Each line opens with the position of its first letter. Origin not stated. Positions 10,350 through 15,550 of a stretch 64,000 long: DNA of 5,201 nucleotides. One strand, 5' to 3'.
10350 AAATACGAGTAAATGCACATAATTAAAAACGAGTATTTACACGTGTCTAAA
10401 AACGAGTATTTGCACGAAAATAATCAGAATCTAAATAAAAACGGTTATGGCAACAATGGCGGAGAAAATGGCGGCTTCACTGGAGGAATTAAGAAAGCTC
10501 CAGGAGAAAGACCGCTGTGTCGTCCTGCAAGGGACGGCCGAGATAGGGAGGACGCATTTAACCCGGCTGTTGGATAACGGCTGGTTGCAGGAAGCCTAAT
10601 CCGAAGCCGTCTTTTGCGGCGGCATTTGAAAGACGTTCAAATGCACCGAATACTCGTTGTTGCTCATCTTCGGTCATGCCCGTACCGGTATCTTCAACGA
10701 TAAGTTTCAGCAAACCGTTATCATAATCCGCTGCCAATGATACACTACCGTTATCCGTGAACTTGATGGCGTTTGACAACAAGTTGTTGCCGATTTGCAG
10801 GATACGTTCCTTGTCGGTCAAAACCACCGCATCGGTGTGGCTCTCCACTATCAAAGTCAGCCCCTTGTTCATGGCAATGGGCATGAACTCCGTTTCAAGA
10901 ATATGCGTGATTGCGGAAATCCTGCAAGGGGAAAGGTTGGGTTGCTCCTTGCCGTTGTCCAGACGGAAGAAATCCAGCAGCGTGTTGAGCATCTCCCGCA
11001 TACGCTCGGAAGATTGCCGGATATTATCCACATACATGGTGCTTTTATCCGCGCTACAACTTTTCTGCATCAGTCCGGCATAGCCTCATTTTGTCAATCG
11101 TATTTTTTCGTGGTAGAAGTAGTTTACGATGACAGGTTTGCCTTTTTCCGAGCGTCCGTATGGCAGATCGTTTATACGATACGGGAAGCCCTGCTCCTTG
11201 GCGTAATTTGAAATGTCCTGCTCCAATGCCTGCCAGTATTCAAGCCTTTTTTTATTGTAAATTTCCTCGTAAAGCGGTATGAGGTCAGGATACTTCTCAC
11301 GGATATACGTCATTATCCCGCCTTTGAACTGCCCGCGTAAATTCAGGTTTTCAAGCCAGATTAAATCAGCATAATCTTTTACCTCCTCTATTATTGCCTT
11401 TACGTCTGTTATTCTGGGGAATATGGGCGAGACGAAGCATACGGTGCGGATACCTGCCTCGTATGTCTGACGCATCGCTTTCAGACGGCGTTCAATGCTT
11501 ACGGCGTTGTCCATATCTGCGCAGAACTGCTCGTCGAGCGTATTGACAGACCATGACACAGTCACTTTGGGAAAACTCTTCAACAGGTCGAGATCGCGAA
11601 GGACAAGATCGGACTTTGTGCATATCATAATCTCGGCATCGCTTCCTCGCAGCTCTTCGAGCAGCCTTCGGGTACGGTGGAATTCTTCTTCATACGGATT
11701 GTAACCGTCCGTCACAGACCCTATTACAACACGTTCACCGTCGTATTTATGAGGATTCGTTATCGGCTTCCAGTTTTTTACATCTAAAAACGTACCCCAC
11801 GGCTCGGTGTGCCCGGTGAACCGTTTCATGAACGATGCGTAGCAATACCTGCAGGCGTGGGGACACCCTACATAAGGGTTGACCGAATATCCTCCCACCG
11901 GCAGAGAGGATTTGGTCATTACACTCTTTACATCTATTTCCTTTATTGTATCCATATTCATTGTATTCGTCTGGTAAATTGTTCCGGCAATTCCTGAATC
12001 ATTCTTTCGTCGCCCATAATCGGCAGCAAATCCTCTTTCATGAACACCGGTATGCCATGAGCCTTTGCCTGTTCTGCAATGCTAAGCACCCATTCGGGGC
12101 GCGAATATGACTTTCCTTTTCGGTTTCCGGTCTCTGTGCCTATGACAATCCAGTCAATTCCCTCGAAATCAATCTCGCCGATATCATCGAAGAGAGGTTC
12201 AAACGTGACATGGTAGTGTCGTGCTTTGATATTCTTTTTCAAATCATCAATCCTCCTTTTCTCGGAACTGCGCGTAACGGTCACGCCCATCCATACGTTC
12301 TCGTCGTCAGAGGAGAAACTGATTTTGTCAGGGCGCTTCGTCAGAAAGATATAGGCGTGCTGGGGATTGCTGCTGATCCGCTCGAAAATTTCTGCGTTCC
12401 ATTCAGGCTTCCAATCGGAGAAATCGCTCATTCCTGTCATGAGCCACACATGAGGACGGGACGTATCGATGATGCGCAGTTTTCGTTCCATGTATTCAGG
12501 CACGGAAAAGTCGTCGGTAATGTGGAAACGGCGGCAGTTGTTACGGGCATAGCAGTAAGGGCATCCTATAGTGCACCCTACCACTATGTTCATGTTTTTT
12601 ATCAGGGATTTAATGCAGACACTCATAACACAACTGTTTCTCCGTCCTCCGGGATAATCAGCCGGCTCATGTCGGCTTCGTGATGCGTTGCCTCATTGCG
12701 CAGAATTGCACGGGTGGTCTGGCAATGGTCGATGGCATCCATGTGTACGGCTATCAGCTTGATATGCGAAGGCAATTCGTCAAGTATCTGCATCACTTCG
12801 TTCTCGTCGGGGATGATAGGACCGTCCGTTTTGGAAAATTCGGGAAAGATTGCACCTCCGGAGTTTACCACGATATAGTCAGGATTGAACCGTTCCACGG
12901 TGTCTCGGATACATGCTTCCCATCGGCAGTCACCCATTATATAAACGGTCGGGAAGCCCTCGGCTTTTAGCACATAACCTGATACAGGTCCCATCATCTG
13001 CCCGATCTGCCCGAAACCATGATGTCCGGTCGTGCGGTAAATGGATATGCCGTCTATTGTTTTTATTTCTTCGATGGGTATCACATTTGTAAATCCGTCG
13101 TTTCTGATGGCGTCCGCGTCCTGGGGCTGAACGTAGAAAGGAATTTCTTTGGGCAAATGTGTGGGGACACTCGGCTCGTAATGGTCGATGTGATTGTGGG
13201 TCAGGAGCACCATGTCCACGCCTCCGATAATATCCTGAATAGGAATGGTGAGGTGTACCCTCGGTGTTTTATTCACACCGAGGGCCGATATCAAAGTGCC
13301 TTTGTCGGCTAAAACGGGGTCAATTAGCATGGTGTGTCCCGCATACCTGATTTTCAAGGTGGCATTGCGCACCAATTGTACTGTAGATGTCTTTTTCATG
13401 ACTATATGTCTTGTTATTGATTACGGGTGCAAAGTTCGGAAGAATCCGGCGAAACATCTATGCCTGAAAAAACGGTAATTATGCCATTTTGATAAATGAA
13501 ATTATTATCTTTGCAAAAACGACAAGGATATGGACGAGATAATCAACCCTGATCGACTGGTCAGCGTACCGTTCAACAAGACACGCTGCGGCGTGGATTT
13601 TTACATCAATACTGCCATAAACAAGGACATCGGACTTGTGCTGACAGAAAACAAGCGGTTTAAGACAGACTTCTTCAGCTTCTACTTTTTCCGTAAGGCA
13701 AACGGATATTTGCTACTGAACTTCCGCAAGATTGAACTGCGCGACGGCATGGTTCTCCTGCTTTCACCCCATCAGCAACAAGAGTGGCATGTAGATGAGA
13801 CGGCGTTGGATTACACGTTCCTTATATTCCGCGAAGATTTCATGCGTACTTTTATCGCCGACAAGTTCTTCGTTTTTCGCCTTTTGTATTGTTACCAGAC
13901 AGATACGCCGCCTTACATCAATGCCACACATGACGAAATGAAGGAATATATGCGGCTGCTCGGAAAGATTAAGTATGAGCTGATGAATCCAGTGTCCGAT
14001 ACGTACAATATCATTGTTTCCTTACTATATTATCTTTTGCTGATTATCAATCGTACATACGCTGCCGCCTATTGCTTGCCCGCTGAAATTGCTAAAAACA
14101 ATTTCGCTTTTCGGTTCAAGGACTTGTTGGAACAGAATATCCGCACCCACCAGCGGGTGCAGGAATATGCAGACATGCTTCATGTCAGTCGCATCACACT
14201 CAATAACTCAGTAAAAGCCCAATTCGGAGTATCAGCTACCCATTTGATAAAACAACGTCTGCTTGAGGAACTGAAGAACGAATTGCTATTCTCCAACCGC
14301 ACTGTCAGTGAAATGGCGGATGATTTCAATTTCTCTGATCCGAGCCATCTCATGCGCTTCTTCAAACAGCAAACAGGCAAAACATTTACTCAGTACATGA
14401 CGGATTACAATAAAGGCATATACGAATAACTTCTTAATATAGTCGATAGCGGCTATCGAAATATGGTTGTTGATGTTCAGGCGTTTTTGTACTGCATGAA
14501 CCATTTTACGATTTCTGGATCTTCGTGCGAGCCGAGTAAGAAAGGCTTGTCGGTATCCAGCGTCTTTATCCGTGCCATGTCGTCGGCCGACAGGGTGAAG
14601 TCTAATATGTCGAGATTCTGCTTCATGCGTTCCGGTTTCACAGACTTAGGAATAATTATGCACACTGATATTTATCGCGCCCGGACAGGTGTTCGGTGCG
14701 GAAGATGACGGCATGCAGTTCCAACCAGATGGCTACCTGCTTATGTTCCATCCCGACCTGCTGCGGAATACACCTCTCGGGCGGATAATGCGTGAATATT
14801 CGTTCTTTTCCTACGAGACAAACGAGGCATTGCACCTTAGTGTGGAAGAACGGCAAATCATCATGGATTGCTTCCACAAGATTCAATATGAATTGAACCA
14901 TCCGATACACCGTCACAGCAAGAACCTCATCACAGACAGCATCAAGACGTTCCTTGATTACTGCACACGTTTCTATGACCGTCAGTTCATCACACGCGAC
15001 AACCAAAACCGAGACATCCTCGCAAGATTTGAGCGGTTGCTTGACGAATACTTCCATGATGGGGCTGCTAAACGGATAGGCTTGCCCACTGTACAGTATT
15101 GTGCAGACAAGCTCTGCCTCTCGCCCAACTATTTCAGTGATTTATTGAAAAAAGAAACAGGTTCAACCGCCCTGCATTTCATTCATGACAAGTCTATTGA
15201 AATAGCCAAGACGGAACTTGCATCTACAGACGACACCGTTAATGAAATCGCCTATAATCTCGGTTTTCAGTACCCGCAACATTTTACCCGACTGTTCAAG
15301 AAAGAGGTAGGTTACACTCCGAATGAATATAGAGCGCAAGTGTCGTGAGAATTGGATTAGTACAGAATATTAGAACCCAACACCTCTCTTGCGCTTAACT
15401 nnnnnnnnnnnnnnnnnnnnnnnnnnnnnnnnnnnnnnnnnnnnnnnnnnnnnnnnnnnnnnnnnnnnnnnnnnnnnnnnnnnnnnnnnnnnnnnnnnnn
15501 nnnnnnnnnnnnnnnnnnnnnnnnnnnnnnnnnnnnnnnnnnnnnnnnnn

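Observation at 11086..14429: Translationally coupled MBL-hydrolase / Gp37-like CxxxCxxC protein / SPL-like radical SAM operon with divergent AraC regulator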

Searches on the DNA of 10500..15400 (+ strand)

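Call 10: search_dna_similar(query=window:10500-15400:+, collection=plasmids, mode=near, max_rows=25)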
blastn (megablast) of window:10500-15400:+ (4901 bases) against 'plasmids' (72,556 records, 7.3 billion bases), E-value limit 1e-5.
Records with a match: 25; places in all: 25; records where one place covers at least 80% of the query: 6.
Best place of each record, by identity: >=99% 22; 95-99% 3.
By first word of the organism name: Bacteroides 17; Parabacteroides 4; Phocaeicola 4.
By predicted mobility (MOB-suite, as given by PLSDB): conjugative 18; non-mobilizable 7.
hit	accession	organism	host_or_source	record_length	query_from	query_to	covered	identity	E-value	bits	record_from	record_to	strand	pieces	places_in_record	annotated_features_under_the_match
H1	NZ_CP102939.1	Bacteroides cellulosilyticus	Blood(Human)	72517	1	4901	100%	100.0%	0e+0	9051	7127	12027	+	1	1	AraC family transcriptional regulator (x2) | radical SAM mobile pair protein B | MBL fold metallo-hydrolase | radical SAM mobile pair protein A | HAMP domain-containing sensor histidine kinase | and 2 other names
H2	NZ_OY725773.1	Parabacteroides distasonis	-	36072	1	4901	100%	100.0%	0e+0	9051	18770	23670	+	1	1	AraC family transcriptional regulator (x2) | radical SAM mobile pair protein B | MBL fold metallo-hydrolase | radical SAM mobile pair protein A | HAMP domain-containing sensor histidine kinase | and 2 other names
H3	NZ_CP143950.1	Parabacteroides distasonis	Homo sapiens,cell culture,fecal sample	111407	1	4901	100%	100.0%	0e+0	9051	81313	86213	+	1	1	AraC family transcriptional regulator (x2) | radical SAM mobile pair protein B | MBL fold metallo-hydrolase | radical SAM mobile pair protein A | HAMP domain-containing sensor histidine kinase | and 2 other names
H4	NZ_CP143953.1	Phocaeicola vulgatus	Homo sapiens,cell culture,fecal sample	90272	1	4901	100%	100.0%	0e+0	9051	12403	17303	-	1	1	AraC family transcriptional regulator (x2) | radical SAM mobile pair protein B | MBL fold metallo-hydrolase | radical SAM mobile pair protein A | HAMP domain-containing sensor histidine kinase | and 2 other names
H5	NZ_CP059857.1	Bacteroides zhangwenhongii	Homo sapiens,pure culture,feces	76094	1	4901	100%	100.0%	0e+0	9046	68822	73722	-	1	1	AraC family transcriptional regulator (x2) | radical SAM mobile pair protein B | MBL fold metallo-hydrolase | radical SAM mobile pair protein A | HAMP domain-containing sensor histidine kinase | and 2 other names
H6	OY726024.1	Phocaeicola massiliensis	-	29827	93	4901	98%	99.9%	0e+0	8842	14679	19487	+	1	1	record has no annotation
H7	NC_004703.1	Bacteroides thetaiotaomicron VPI-5482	-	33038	1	95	2%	100.0%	3e-40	176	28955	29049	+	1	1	Fic family protein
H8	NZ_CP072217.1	Bacteroides xylanisolvens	Homo sapiens,cultured bacterial ...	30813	1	95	2%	100.0%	3e-40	176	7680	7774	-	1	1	Fic family protein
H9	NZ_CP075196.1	Bacteroides thetaiotaomicron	Homo sapiens,whole organism,feces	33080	1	95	2%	100.0%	3e-40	176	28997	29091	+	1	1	Fic family protein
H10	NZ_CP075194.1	Bacteroides thetaiotaomicron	Homo sapiens,whole organism,feces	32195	1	95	2%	100.0%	3e-40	176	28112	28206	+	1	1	Fic family protein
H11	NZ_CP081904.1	Parabacteroides goldsteinii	Homo sapiens,Left Flank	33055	1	95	2%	100.0%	3e-40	176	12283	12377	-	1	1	Fic family protein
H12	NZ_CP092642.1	Bacteroides thetaiotaomicron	-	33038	1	95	2%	100.0%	3e-40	176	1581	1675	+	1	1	Fic family protein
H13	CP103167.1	Bacteroides caccae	Homo sapiens,cell culture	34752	1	95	2%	100.0%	3e-40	176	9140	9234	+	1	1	Fic family protein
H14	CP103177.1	Parabacteroides distasonis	Homo sapiens,cell culture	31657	1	95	2%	100.0%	3e-40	176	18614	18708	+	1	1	Fic family protein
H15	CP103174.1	Bacteroides ovatus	Homo sapiens,cell culture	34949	1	95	2%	100.0%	3e-40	176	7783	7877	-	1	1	Fic family protein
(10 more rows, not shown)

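Call 12: get_annotated_region(hit=H1, flank=12000)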
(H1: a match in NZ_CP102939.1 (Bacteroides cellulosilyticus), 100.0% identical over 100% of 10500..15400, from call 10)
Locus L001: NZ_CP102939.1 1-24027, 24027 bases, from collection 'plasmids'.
description: Bacteroides cellulosilyticus strain PL2022 plasmid p1, complete sequence
organism: Bacteroides cellulosilyticus (NCBI taxid 246787)
taxonomy: Bacteria; Bacteroidota; Bacteroidia; Bacteroidales; Bacteroidaceae; Bacteroides; Bacteroides cellulosilyticus
host: -; source: Blood(Human); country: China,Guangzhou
typing (MOB-suite, as given by PLSDB): non-mobilizable; replicon rep_cluster_1702
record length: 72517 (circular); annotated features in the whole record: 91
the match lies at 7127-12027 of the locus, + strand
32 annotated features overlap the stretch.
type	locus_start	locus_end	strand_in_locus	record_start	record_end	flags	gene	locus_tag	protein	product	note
CDS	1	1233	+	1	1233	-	-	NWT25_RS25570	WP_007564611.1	DUF3575 domain-containing protein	-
CDS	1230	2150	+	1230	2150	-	-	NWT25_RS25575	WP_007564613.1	DUF5119 domain-containing protein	-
CDS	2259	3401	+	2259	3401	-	-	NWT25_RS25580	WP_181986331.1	fimbrillin family protein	-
CDS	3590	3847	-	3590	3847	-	-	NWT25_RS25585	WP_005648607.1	hypothetical protein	-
CDS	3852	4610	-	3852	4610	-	-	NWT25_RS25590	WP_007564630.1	ParA family protein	-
CDS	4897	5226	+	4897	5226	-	-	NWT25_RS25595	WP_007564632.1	hypothetical protein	-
CDS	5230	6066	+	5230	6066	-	rhuM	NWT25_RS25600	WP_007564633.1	RhuM family protein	-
CDS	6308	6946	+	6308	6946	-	-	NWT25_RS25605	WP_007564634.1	recombinase family protein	-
CDS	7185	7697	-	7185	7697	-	-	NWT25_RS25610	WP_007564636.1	HAMP domain-containing sensor histidine kinase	GO:0007165 - signal transduction [Evidence IEA]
CDS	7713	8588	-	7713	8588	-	-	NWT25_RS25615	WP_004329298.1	radical SAM mobile pair protein B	-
CDS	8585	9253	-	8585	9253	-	-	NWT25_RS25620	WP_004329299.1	radical SAM mobile pair protein A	-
CDS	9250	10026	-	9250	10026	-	-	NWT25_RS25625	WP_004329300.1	MBL fold metallo-hydrolase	-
CDS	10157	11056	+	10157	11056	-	-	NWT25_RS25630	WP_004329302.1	AraC family transcriptional regulator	-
CDS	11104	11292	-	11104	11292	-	-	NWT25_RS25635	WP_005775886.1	hypothetical protein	-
CDS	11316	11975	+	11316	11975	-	-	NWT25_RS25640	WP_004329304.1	AraC family transcriptional regulator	-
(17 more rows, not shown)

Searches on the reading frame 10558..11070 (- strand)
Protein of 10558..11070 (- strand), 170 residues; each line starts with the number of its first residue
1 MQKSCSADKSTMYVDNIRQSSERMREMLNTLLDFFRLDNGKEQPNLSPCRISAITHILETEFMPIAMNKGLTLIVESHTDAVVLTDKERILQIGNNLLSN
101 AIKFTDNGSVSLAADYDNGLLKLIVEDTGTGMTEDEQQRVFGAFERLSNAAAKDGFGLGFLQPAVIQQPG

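Call 3: search_protein_families(library=pfam, proteins=[window:10558-11070:-], max_evalue=0.01)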
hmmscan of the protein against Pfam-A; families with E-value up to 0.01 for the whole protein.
window:10558-11070:- (170 aa): 2 families
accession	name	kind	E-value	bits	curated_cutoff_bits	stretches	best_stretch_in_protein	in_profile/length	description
PF02518.31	HATPase_c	-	1.8e-13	51.3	26.4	1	86-160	2-77/111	Histidine kinase-, DNA gyrase B-, and HSP90-like ATPase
PF00512.31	HisKA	-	1.6e-05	25.3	26.9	1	7-40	33-66/66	His Kinase A (phospho-acceptor) domain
